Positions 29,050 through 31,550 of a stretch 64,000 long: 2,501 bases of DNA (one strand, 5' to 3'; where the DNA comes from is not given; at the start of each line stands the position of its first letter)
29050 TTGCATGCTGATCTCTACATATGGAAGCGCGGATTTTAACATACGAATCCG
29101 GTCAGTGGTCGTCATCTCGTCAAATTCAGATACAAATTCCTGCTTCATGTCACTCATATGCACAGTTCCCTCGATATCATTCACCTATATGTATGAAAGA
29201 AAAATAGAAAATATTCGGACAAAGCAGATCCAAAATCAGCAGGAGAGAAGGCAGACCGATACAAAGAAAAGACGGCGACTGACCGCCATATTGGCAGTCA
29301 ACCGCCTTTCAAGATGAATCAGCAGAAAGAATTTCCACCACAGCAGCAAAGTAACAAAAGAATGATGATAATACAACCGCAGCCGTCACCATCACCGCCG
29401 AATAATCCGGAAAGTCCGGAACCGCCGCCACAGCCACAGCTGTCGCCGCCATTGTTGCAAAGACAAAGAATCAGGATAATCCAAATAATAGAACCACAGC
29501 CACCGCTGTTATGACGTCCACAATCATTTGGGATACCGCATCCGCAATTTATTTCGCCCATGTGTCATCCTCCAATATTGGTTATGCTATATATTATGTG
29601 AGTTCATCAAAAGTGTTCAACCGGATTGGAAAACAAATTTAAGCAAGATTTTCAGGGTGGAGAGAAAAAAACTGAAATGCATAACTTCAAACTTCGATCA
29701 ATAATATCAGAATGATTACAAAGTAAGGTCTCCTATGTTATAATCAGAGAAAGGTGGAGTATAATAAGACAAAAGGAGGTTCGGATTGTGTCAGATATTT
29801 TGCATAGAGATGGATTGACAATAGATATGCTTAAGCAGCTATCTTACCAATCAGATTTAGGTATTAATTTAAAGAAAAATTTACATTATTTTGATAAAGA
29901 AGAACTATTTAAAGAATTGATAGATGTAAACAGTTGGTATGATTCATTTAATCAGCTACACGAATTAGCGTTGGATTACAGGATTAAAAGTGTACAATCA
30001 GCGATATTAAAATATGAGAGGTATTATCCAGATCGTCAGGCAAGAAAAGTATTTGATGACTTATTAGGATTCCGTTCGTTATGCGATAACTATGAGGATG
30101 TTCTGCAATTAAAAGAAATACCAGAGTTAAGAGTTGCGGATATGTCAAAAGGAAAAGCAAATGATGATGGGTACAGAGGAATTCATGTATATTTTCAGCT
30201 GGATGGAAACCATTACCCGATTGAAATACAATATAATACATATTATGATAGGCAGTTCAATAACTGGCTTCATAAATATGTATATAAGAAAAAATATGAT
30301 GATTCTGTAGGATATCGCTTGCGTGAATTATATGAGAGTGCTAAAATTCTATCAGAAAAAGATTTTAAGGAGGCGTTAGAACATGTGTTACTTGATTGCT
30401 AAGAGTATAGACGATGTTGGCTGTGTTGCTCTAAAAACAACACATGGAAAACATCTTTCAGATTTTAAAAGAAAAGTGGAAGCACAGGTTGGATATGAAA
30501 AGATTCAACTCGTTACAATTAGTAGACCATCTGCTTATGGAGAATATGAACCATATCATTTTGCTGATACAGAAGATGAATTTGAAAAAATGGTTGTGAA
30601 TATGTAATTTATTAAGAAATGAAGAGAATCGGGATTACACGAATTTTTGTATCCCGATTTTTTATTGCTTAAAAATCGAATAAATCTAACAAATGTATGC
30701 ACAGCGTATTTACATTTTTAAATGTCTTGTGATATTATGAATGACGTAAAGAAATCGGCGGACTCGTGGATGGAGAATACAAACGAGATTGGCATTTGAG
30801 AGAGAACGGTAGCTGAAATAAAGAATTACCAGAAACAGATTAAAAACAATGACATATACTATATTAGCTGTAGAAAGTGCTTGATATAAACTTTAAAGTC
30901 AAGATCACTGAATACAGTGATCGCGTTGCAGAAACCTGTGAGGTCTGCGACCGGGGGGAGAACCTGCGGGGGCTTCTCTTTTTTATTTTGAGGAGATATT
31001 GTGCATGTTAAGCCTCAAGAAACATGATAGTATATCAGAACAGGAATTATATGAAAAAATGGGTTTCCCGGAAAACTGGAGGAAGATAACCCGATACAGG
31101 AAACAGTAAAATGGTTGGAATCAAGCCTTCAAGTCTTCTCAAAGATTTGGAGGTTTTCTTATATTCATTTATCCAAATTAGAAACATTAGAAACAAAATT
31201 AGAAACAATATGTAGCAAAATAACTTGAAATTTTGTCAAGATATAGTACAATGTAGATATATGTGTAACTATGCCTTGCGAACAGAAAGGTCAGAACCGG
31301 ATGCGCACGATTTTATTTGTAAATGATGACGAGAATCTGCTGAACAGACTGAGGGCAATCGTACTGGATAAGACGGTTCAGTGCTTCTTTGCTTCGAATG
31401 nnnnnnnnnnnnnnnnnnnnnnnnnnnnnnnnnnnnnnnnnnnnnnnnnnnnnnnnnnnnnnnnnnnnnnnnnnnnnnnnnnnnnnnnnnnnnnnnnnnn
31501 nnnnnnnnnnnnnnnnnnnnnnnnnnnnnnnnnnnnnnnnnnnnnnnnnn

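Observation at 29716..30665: AT-rich two-gene module: stand-alone RelA/SpoT-domain enzyme overlapped by a 74-aa ORF (toxSAS-like toxin-antitoxin or anti-phage candidate)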

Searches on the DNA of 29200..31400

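Call 22: search_rna_families(source=window, start=29200, end=31400, threshold=evalue, max_evalue=1)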
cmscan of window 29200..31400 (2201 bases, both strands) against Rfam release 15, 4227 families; matches with E-value up to 1: 1.
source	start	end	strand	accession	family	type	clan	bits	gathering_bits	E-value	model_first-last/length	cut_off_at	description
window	30421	30487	+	RF00179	GAIT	Cis-reg;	-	21.4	37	0.79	1-71/71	no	GAIT element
